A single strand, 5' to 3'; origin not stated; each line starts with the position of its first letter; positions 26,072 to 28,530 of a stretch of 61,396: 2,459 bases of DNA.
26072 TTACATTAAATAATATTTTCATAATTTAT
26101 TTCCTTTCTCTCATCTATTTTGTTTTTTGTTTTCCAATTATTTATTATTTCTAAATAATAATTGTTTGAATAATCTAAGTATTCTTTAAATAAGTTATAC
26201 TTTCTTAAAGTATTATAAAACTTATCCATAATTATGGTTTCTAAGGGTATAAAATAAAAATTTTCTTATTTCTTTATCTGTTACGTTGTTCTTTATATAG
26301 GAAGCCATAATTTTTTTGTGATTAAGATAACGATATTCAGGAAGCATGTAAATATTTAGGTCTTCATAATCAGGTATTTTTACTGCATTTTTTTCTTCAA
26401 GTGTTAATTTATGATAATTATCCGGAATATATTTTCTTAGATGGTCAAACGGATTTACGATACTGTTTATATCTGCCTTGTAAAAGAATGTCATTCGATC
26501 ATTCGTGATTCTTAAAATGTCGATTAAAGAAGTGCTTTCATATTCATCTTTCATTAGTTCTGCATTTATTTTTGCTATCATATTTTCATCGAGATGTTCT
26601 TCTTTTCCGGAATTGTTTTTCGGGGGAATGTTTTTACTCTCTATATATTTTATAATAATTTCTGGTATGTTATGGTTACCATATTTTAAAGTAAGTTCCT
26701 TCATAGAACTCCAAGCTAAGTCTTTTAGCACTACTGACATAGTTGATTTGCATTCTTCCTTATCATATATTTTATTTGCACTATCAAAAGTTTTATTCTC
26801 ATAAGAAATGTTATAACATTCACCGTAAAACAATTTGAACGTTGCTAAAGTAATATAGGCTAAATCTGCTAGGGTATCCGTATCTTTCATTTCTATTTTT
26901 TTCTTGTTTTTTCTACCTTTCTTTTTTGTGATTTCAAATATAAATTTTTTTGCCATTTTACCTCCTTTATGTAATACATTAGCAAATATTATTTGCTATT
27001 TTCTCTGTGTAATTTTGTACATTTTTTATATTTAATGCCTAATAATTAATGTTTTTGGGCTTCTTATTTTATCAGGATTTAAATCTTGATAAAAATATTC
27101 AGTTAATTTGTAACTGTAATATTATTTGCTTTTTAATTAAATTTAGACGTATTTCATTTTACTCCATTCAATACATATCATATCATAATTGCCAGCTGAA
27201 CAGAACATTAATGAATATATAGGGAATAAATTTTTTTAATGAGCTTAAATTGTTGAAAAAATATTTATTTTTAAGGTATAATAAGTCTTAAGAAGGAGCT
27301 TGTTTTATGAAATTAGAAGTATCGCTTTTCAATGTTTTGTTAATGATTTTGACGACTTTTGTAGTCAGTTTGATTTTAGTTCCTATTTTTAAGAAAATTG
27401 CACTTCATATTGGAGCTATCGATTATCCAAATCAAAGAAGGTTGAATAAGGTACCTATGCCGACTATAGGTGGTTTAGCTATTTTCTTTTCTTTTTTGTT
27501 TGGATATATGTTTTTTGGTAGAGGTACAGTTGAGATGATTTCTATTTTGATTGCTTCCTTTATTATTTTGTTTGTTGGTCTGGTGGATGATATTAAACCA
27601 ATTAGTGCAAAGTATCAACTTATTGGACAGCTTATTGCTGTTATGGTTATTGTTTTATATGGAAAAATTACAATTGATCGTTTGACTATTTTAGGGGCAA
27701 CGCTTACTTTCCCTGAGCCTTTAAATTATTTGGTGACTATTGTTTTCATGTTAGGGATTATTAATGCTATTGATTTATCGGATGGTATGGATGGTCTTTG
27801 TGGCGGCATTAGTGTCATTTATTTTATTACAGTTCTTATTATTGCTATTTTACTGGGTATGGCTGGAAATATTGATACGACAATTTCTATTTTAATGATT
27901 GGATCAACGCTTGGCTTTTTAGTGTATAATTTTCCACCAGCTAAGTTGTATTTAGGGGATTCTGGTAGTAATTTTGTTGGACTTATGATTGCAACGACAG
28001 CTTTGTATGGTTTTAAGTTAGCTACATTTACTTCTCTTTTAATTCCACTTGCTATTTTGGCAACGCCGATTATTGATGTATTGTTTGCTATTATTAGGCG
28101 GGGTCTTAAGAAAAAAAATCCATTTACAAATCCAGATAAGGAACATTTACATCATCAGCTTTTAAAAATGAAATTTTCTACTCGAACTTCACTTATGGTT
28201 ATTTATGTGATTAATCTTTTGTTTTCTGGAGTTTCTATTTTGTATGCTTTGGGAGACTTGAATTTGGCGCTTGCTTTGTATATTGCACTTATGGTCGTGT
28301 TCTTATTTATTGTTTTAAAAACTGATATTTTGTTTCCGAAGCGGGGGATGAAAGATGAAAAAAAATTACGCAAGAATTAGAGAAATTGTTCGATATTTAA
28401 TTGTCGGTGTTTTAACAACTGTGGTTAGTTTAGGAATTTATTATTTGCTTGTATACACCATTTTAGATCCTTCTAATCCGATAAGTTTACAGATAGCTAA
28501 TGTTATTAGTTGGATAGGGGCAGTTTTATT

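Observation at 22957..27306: IS256-stub-bounded island carrying a SWIM / tandem MM3350-like / UPF0158-like operon of unknown function (best candidate for an undescribed system)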

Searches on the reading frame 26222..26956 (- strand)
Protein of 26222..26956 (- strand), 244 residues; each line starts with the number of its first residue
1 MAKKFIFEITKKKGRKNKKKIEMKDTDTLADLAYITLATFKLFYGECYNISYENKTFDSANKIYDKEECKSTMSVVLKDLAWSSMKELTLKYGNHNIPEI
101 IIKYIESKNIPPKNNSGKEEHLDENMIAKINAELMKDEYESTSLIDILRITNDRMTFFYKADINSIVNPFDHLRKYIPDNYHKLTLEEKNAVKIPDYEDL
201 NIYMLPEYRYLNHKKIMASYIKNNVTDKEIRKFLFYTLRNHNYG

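Call 3: search_protein_families(library=pfam, proteins=[window:26222-26956:-], max_evalue=0.1)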
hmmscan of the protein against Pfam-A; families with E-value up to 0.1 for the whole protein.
window:26222-26956:- (244 aa): 0 families

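Call 4: search_protein_families(library=padloc, proteins=[window:26222-26956:-], max_evalue=1)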
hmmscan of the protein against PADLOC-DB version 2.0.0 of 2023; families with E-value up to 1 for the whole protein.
window:26222-26956:- (244 aa): 0 families

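Call 5: search_protein_families(library=ncbifam, proteins=[window:26222-26956:-], max_evalue=0.1)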
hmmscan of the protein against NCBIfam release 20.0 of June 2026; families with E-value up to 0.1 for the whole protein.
window:26222-26956:- (244 aa): 0 families

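Call 11: find_homologous_proteins(query=window:26222-26956:-)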
Query window:26222-26956:- (244 aa): 21 proteins with E <= 0.001 among 386 candidates.
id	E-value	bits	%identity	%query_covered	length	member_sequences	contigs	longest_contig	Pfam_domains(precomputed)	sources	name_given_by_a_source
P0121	7.7e-155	532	100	100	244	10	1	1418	-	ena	-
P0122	4.1e-113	395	76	100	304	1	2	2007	-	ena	-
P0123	2.8e-100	353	71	100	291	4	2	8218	-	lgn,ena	-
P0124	1.2e-59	220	43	100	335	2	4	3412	PF07929.17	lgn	-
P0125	1.8e-57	213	42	100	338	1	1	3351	PF07929.17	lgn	-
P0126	7.4e-56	208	43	95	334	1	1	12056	PF07929.17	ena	-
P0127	1.1e-55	207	42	100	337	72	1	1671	PF07929.17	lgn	-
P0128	3.1e-55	206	44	92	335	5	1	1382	PF07929.17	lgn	-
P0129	1.7e-54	203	41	100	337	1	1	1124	PF07929.17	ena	-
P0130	3.5e-54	202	41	100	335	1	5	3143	PF07929.17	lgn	-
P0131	3.5e-54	202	39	100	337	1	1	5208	PF07929.17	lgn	-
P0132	7.0e-54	201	41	100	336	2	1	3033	PF07929.17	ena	-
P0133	1.8e-53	200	41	100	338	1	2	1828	PF07929.17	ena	-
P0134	3.8e-53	199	41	100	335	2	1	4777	PF07929.17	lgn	-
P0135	3.2e-50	189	40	95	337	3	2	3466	PF07929.17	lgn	-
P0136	3.6e-50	189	39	100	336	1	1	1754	PF07929.17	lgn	-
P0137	5.2e-50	189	39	100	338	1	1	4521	PF07929.17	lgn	-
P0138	8.0e-50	188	41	95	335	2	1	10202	PF07929.17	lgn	-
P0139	2.3e-49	186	41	95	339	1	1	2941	PF07929.17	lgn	-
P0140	2.4e-47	180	40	95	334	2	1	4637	PF07929.17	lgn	-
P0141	5.0e-42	162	36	95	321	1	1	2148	PF07929.17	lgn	-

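Call 30: search_protein_families(library=pfam, proteins=[P0124], max_evalue=0.1)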
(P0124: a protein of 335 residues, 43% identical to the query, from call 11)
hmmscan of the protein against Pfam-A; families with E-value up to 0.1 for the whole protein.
P0124 (335 aa): 1 family
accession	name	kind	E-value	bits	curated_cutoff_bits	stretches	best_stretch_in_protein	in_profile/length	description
PF07929.16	PRiA4_ORF3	-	1.5e-15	57.8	26.6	1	5-175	3-172/173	Plasmid pRiA4b ORF-3-like protein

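Call 35: search_solved_structures(query=A3, max_evalue=1, show_alignments=2)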
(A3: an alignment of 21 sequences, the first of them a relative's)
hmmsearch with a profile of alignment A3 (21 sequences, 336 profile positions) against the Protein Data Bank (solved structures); distinct sequences matched with E-value up to 1: 2.
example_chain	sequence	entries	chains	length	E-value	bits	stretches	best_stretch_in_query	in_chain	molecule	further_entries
2i1s_A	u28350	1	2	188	0.059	15.8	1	2-42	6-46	Hypothetical protein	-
2hng_A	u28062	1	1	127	0.27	13.7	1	163-254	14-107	Hypothetical protein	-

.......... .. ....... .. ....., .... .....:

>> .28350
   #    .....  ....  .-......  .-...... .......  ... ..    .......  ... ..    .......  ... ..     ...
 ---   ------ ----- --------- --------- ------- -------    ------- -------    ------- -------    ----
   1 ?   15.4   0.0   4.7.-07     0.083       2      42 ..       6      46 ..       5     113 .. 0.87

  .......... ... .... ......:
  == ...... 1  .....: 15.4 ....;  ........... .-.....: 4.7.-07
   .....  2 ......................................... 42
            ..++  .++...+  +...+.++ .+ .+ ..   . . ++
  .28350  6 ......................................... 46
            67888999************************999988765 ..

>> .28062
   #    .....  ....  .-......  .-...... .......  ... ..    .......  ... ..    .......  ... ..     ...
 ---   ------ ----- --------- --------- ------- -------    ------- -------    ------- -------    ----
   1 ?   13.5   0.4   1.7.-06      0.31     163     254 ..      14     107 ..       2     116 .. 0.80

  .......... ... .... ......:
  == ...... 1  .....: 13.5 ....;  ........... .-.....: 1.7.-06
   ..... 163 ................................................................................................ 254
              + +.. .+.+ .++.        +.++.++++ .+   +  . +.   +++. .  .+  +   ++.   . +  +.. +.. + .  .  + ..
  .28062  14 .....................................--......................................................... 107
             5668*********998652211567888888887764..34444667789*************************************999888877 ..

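Call 44: search_protein_families(library=phrogs, proteins=[P0124], max_evalue=0.01)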
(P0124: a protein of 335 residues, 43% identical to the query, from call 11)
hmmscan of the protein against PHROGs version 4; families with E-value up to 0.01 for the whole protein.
P0124 (335 aa): 0 families

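Call 56: predict_structure(alignment_id=A3)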
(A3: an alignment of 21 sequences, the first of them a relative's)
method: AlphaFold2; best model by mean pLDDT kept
length: 335 residues; sequences in the alignment: 21
mean_pLDDT: 90.8   pTM: 0.85
mean pLDDT of the five models: 90.8, 90.0, 88.4, 82.6, 82.3
residues with pLDDT >= 90: 228; 70-90: 103; 50-70: 4; < 50: 0
segments of 3 or more residues with pLDDT < 50: none
pLDDT, mean of each block of 10 residues (from residue 1): 92 94 96 96 84 90 89 94 84 80 95 87 85 86 89 81 87 94 92 91 90 94 92 90 89 95 95 97 97 90 91 94 97 91
secondary structure, 60 per line:
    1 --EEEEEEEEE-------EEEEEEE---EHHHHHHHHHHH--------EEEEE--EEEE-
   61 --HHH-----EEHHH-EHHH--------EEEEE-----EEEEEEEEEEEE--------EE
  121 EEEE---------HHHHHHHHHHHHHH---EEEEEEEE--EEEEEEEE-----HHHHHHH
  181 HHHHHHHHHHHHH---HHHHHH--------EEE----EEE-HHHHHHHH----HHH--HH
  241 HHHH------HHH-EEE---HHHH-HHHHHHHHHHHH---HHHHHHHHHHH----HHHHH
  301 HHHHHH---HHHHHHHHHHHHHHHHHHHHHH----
elements in order: E3-11 E19-25 H30-40 E49-53 E56-59 E89-93 E99-110 E119-124 H134-147 E151-158 E161-168 H174-193 H197-202 E211-213 E218-220 H222-229 H239-244 E255-257 H261-264 H266-277 H281-291 H296-306 H310-331

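Call 58: fold_search(model_id=the predicted structure, library=pdb)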
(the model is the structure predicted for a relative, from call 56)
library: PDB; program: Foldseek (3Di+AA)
matches with E <= 10: 248; with E <= 0.001: 2
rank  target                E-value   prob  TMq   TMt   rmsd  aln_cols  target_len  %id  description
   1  2i1s_A                6.3e-08  1.00  0.40  0.71   5.1       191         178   19  Crystal Structure of Protein of Unknown Function MM3350 from Methanosarcina mazei Go1 (released 2006-09-12)
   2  2i1s_B                1.2e-07  1.00  0.41  0.73   4.4       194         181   18  Crystal Structure of Protein of Unknown Function MM3350 from Methanosarcina mazei Go1 (released 2006-09-12)
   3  8op2_A                4.2e-01  0.06  0.10  0.09  23.1       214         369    8  Stacks of nucleocapsid rings of the N1-370 mutant of the human Respiratory Syncytial Virus (released 2023-09-27)
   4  9c89                  5.3e-01  0.08  0.13  0.21  13.1       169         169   14  Crystal structure of outer membrane lipoprotein carrier protein (LolA) from Ehrlichia chaffeensis (released 2024-06-19)
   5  7xre_B                8.2e-01  0.07  0.14  0.13  15.6       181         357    9  Crystal structure of DgpA (released 2023-02-15)
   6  8iuo_A                9.7e-01  0.04  0.09  0.08  21.3       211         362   10  respiratory syncytial virus nucleocapsid-like assembly (released 2023-09-06)
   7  4c2e_A                1.1e+00  0.04  0.11  0.09  15.4       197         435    9  Crystal structure of the protease CtpB(S309A) present in a resting state (released 2013-12-04)
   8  9n6b_C                1.3e+00  0.04  0.12  0.10  17.0       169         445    8  Structure of the retron IA complex with HNH nuclease in the "up" orientation (released 2025-04-23)
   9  7n5i_A                1.3e+00  0.02  0.10  0.11  17.6       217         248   13  PCNA from Thermococcus gammatolerans: crystal I, collection 1, 1.95 A, 5.22 MGy (released 2022-05-04)
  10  2gia_G                1.4e+00  0.05  0.10  0.17  14.8       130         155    9  Crystal structures of trypanosoma bruciei MRP1/MRP2 (released 2006-09-05)
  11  4ucd_A                1.4e+00  0.04  0.10  0.14  19.6       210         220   10  N-terminal globular domain of the RSV Nucleoprotein in complex with the Nucleoprotein Phosphoprotein interaction inhib (released 2015-08-19)
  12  4uce_A                1.4e+00  0.04  0.10  0.13  20.1       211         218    9  N-terminal globular domain of the RSV Nucleoprotein in complex with the Nucleoprotein Phosphoprotein interaction inhib (released 2015-08-19)
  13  8i24_A                1.4e+00  0.02  0.10  0.13  16.7       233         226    8  Clostridium thermocellum RNA polymerase transcription open complex with SigI6 and its promoter (released 2023-10-11)
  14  9xzt_A                1.4e+00  0.08  0.12  0.31   9.7       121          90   12  Crystal structure of BBn6 (released 2025-09-03)
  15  9n69_D                1.5e+00  0.02  0.11  0.09  17.3       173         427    9  Structure of the retron IA complex with HNH nuclease in the "down" orientation (released 2025-04-23)
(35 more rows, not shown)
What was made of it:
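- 26077..26956 (-): Gene A: a frameshifted gene of 293 aa when intact. It has a shortened N-terminal MM3350 domain and a C-terminal remote UPF0158-like domain. It overlaps the start of B by 17 nt. The full-length relative P0124 carries PF07929 at residues 5-175 (call 30), and its model matches the MM3350 structure 2i1s (TM 0.71-0.73, call 58).
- On MM3350 / PRiA4_ORF3 (PF07929), gene A: The full-length relative P0124 scores 57.8 bits (call 30), and its model matches 2i1s with TM 0.71-0.73 (call 58).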

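Call 88: fold_search(model_id=the predicted structure, library=viral)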
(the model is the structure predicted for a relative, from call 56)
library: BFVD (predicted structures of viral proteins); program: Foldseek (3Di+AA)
matches with E <= 10: 438; with E <= 0.001: 1
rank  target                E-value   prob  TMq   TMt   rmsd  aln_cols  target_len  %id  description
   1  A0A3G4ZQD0            5.8e-05  1.00  0.27  0.28   3.4       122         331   17  Uncharacterized protein [Barrevirus sp.]
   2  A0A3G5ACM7            8.8e-03  1.00  0.27  0.34   4.8       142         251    8  Uncharacterized protein [Hyperionvirus sp.]
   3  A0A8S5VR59            2.5e-01  0.16  0.13  0.11  10.0       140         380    4  (no name in the UniProt tables at hand)
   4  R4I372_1              2.8e-01  0.20  0.17  0.09  18.6       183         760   10  Envelopment polyprotein [Saint-Floris virus]
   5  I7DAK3                2.8e-01  0.06  0.14  0.15  22.1       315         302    7  Uncharacterized protein [Pseudomonas phage PA7]
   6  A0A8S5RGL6            4.2e-01  0.02  0.08  0.08  25.6       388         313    7  Uncharacterized protein [virus sp. ct5rm7]
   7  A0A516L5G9            5.5e-01  0.06  0.09  0.13  17.1       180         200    9  (no name in the UniProt tables at hand)
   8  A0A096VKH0            5.8e-01  0.03  0.10  0.11  20.4       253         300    9  Lysozyme [Synechococcus phage S-CBP1]
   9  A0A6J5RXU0            6.8e-01  0.01  0.07  0.11  17.0       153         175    9  CYTH domain containing protein [uncultured Caudovirales phage]
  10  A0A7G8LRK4            7.6e-01  0.15  0.09  0.19  17.2        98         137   16  Putative Cas4-domain exonuclease (Fragment) [Bacteriophage sp.]
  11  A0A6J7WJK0            8.5e-01  0.06  0.11  0.15  23.4       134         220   14  Uncharacterized protein [uncultured Caudovirales phage]
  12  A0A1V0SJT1            9.0e-01  0.06  0.09  0.08  15.2       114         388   10  DUF1152 domain-containing protein [Klosneuvirus KNV1]
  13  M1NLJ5                1.0e+00  0.08  0.08  0.09  16.5       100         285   14  Uncharacterized protein [Moumouvirus goulette]
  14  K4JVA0                1.0e+00  0.05  0.07  0.17  19.0       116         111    6  Uncharacterized protein [Caulobacter phage CcrColossus]
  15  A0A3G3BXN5            1.1e+00  0.11  0.07  0.20  17.6        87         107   18  (no name in the UniProt tables at hand)
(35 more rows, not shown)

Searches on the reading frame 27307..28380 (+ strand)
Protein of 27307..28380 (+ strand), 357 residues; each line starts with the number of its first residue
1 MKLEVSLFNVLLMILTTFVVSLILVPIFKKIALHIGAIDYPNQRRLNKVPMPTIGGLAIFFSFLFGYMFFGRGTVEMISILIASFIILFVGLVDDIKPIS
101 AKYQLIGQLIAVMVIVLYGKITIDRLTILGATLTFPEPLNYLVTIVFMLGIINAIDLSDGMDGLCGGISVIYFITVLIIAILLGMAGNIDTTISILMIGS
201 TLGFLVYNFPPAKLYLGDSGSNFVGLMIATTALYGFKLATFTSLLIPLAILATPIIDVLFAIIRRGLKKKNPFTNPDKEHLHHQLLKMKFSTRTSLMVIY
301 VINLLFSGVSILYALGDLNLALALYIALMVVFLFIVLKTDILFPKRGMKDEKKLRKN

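Call 3: search_protein_families(library=pfam, proteins=[window:27307-28380:+], max_evalue=0.1)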
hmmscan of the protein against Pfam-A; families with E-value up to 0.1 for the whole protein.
window:27307-28380:+ (357 aa): 1 family
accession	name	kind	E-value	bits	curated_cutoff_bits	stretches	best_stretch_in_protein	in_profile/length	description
PF00953.26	Glycos_transf_4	-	2.5e-33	115.8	27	1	78-234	2-158/160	Glycosyl transferase family 4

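Call 38: find_encoding_contigs(protein=window:27307-28380:+, flank=8000, max_places=10)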
Protein window:27307-28380:+ (357 aa): 15 contigs read that carry it; 10 places shown.
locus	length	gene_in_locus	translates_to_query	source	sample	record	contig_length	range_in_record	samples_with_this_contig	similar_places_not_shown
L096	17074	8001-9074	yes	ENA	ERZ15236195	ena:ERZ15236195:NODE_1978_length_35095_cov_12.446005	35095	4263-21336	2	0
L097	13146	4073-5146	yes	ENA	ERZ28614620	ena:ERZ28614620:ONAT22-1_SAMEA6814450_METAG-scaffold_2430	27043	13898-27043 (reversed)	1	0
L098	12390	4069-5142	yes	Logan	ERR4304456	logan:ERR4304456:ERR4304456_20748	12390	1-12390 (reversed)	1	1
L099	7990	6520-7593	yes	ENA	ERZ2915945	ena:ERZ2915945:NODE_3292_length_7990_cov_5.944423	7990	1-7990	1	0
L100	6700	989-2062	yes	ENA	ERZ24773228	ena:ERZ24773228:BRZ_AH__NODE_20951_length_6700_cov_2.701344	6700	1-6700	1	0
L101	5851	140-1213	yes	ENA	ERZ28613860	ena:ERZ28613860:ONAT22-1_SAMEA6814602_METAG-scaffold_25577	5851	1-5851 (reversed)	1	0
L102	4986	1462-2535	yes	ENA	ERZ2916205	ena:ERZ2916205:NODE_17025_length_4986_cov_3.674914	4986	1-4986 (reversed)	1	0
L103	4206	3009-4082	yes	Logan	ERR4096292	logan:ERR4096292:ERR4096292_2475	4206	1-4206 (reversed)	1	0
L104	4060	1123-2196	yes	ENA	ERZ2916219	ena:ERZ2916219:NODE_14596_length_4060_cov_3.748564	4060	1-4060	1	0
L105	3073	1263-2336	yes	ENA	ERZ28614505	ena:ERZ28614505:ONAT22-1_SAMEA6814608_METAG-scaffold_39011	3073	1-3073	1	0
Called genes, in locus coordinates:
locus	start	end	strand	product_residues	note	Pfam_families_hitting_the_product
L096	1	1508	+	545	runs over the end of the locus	PF12733:Cadherin-like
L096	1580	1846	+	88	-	-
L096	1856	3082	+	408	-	PF13425:O-antigen_lig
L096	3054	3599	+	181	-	PF00132:Hexapep, PF14602:Hexapep_2 (weak)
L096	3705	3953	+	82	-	PF00872:Transposase_mut (weak)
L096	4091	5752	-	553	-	PF04434:SWIM (faint)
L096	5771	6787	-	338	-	PF07929:PRiA4_ORF3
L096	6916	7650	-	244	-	-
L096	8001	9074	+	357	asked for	PF00953:Glycos_transf_4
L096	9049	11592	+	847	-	PF04138:GtrA_DPMS_TM, PF13439:Glyco_transf_4, PF00534:Glycos_transf_1, PF13692:Glyco_trans_1_4, PF13524:Glyco_trans_1_2 (weak)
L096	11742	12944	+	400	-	PF13173:AAA_14, PF13635:DUF4143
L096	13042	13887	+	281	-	PF00535:Glycos_transf_2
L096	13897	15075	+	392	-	PF09314:DUF1972, PF00534:Glycos_transf_1 (faint)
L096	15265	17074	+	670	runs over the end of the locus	PF09848:SLFN-g3_helicase (faint), PF00270:DEAD (faint), PF00580:UvrD-helicase, PF02562:PhoH (faint), PF13245:AAA_19, PF01443:Viral_helicase1 (faint), PF13361:UvrD_C (weak), PF13538:UvrD_C_2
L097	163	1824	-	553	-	PF04434:SWIM (faint)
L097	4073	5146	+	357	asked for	PF00953:Glycos_transf_4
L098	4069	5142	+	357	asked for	PF00953:Glycos_transf_4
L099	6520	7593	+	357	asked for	PF00953:Glycos_transf_4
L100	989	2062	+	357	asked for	PF00953:Glycos_transf_4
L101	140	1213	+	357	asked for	PF00953:Glycos_transf_4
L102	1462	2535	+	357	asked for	PF00953:Glycos_transf_4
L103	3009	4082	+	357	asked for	PF00953:Glycos_transf_4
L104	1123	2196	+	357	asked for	PF00953:Glycos_transf_4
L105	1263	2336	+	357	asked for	PF00953:Glycos_transf_4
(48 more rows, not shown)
